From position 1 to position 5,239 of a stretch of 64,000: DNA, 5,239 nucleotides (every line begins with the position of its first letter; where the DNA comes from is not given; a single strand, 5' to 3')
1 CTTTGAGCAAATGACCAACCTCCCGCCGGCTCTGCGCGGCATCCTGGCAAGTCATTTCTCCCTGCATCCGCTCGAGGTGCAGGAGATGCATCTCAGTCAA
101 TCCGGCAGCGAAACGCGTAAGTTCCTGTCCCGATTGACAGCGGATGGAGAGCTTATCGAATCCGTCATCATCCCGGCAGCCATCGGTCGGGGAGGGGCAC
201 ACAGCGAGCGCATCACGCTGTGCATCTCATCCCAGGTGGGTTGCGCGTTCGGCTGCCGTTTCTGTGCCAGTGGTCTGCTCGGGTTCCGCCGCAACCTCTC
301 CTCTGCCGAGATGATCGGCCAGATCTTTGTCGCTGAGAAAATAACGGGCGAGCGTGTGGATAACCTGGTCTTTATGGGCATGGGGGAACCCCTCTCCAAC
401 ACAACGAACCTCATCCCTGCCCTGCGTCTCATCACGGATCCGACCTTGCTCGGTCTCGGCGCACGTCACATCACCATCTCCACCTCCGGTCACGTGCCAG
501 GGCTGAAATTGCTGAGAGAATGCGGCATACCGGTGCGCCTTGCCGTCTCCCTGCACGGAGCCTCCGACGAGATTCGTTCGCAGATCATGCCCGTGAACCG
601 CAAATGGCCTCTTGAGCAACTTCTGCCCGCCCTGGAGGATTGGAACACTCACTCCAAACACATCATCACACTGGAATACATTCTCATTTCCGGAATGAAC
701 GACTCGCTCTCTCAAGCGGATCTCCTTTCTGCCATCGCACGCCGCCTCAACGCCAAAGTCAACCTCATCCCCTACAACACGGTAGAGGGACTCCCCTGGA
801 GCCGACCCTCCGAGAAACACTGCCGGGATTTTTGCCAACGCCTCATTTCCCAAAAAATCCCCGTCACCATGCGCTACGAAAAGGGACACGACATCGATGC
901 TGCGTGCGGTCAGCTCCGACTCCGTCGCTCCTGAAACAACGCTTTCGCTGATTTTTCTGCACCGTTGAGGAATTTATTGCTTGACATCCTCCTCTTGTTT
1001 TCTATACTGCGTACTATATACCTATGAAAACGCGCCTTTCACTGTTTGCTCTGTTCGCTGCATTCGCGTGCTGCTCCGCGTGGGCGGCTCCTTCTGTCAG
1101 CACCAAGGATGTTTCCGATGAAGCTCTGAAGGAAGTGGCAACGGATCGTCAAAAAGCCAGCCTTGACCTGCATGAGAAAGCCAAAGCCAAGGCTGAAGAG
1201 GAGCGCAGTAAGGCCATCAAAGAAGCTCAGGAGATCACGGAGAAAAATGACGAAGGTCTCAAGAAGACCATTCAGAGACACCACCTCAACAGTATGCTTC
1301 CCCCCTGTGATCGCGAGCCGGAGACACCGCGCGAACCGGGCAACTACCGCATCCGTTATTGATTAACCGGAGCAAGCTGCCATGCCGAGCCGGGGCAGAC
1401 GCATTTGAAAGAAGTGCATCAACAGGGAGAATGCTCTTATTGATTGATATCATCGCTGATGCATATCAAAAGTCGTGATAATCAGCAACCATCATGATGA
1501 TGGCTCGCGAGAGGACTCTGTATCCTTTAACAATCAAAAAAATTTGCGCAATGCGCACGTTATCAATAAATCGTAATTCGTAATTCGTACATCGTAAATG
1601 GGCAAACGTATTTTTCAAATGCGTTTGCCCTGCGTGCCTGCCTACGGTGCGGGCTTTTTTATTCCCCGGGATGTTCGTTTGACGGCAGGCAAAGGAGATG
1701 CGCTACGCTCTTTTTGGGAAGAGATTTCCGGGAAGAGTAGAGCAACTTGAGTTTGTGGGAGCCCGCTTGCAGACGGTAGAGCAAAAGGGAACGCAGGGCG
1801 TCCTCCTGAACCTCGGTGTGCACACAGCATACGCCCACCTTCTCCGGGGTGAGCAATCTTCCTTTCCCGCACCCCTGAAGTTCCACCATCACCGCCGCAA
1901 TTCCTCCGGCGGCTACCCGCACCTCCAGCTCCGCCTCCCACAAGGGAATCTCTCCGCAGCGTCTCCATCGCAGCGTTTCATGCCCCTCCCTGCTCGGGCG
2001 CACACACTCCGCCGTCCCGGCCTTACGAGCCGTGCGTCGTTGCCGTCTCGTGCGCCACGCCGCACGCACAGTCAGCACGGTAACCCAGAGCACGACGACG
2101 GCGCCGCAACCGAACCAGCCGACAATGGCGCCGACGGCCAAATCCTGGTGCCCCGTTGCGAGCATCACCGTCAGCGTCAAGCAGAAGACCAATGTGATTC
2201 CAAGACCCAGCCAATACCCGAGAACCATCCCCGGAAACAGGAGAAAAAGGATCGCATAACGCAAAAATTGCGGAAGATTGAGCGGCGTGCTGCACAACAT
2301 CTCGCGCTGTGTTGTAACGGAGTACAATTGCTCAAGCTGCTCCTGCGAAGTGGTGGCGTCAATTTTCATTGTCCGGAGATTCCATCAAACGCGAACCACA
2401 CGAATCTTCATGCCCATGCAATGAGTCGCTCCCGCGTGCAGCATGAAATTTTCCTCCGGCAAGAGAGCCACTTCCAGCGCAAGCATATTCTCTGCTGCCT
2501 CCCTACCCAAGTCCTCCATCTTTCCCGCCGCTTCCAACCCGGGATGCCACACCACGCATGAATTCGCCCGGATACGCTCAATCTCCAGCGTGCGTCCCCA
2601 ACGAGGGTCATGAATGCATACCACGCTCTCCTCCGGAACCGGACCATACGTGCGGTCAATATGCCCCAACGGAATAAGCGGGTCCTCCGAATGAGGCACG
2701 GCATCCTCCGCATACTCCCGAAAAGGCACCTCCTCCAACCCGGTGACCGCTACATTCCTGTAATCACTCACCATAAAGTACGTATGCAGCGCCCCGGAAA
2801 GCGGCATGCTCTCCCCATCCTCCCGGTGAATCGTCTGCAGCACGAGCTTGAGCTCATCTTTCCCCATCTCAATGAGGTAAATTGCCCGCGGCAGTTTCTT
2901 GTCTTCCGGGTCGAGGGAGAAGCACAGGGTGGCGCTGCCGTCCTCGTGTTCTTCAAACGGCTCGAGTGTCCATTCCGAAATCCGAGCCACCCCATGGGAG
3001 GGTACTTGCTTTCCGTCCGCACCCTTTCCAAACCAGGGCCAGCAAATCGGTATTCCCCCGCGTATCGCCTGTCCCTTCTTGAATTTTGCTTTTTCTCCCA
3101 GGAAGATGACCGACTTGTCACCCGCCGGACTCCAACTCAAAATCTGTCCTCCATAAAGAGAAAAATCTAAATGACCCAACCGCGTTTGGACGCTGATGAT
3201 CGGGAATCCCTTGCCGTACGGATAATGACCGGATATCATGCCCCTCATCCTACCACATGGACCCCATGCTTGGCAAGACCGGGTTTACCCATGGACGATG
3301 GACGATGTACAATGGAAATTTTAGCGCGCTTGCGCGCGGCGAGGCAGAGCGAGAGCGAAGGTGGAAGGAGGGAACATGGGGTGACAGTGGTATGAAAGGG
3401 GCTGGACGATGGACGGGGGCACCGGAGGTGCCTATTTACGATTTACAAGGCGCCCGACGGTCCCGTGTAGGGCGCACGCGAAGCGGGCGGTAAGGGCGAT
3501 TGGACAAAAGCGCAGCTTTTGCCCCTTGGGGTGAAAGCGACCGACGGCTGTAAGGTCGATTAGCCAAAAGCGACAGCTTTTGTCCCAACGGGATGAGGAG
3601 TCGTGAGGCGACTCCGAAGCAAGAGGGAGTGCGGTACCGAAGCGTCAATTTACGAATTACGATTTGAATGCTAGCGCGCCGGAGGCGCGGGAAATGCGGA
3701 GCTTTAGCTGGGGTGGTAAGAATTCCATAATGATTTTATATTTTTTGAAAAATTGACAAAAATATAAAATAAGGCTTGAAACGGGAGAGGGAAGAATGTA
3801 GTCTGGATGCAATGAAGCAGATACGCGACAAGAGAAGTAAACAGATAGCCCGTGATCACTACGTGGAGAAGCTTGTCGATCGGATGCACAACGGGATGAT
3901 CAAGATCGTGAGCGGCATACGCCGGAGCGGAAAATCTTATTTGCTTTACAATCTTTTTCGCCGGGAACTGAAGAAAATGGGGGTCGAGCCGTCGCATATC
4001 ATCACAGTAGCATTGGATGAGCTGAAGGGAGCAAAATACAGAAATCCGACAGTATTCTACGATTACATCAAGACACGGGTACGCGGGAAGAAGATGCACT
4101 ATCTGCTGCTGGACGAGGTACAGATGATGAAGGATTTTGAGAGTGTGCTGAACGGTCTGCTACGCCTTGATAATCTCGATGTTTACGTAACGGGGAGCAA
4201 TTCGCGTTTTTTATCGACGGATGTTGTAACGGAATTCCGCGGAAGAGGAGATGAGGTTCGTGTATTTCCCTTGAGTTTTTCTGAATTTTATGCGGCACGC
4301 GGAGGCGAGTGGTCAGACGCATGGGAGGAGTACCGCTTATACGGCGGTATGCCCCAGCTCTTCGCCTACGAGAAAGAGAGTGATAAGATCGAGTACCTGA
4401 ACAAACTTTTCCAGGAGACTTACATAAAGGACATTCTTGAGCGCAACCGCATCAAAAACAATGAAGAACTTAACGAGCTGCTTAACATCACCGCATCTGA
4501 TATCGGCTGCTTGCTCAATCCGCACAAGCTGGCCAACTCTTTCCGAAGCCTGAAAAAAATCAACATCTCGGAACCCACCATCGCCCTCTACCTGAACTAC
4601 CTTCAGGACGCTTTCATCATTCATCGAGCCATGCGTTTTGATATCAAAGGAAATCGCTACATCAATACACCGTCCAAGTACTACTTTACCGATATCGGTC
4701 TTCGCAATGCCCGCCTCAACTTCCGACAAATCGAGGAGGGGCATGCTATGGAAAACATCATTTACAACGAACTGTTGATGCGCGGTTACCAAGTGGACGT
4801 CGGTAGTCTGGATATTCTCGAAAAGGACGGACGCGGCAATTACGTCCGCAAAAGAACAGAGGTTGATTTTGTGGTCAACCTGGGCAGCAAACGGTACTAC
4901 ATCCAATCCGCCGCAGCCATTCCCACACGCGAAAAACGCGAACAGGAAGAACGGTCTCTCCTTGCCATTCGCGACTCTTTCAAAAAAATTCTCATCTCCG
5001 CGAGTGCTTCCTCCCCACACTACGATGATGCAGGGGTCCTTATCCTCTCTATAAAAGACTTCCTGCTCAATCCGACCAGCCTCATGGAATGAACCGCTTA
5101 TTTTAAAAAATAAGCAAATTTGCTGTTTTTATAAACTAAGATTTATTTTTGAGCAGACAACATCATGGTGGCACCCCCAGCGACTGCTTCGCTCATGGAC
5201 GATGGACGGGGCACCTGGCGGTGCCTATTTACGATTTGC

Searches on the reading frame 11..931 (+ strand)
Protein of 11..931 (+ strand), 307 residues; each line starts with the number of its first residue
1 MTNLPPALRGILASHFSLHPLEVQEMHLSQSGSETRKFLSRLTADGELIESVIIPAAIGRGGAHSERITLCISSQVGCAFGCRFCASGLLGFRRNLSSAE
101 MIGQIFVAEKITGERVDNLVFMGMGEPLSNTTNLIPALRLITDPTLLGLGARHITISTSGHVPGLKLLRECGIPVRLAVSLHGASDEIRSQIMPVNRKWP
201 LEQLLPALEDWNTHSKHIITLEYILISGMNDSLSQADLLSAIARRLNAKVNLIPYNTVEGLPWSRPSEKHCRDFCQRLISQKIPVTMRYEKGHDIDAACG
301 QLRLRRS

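Call 49: search_protein_families(library=pfam, proteins=[window:11-931:+], max_evalue=0.0001)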
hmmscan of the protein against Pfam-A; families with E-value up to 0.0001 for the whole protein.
window:11-931:+ (307 aa): 1 family
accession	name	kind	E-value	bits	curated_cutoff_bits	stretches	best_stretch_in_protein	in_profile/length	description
PF04055.27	Radical_SAM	-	6.2e-15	56.2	29.5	1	73-232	2-157/166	Radical SAM superfamily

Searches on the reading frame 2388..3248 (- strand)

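Call 49: search_protein_families(library=pfam, proteins=[window:2388-3248:-], max_evalue=0.0001)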
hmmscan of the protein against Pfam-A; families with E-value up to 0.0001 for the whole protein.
window:2388-3248:- (287 aa): 1 family
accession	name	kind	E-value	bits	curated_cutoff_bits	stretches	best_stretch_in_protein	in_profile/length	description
PF01263.26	Aldose_epim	-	1.6e-24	87.3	27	1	19-275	4-291/299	Aldose 1-epimerase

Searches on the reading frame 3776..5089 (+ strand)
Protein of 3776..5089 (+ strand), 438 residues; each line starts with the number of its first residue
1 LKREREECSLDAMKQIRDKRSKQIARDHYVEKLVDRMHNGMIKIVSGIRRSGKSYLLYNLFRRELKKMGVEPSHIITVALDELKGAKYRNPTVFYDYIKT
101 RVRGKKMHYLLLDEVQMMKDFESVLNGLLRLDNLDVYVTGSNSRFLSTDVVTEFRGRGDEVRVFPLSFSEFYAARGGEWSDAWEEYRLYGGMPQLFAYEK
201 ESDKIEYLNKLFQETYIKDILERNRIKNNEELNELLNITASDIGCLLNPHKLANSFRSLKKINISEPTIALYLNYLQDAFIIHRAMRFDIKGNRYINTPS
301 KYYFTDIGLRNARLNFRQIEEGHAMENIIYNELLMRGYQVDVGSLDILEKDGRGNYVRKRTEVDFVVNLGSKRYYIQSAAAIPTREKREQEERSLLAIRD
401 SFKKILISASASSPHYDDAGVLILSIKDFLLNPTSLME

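Call 49: search_protein_families(library=pfam, proteins=[window:3776-5089:+], max_evalue=0.0001)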
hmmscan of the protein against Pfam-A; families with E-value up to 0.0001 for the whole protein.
window:3776-5089:+ (438 aa): 2 families
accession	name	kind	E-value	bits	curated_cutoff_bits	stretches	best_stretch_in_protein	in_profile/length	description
PF13173.12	AAA_14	-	7.8e-30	104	27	1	41-171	3-128/129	AAA domain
PF13635.12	DUF4143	-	4.6e-21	75.7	28.1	1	218-377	2-156/160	Domain of unknown function (DUF4143)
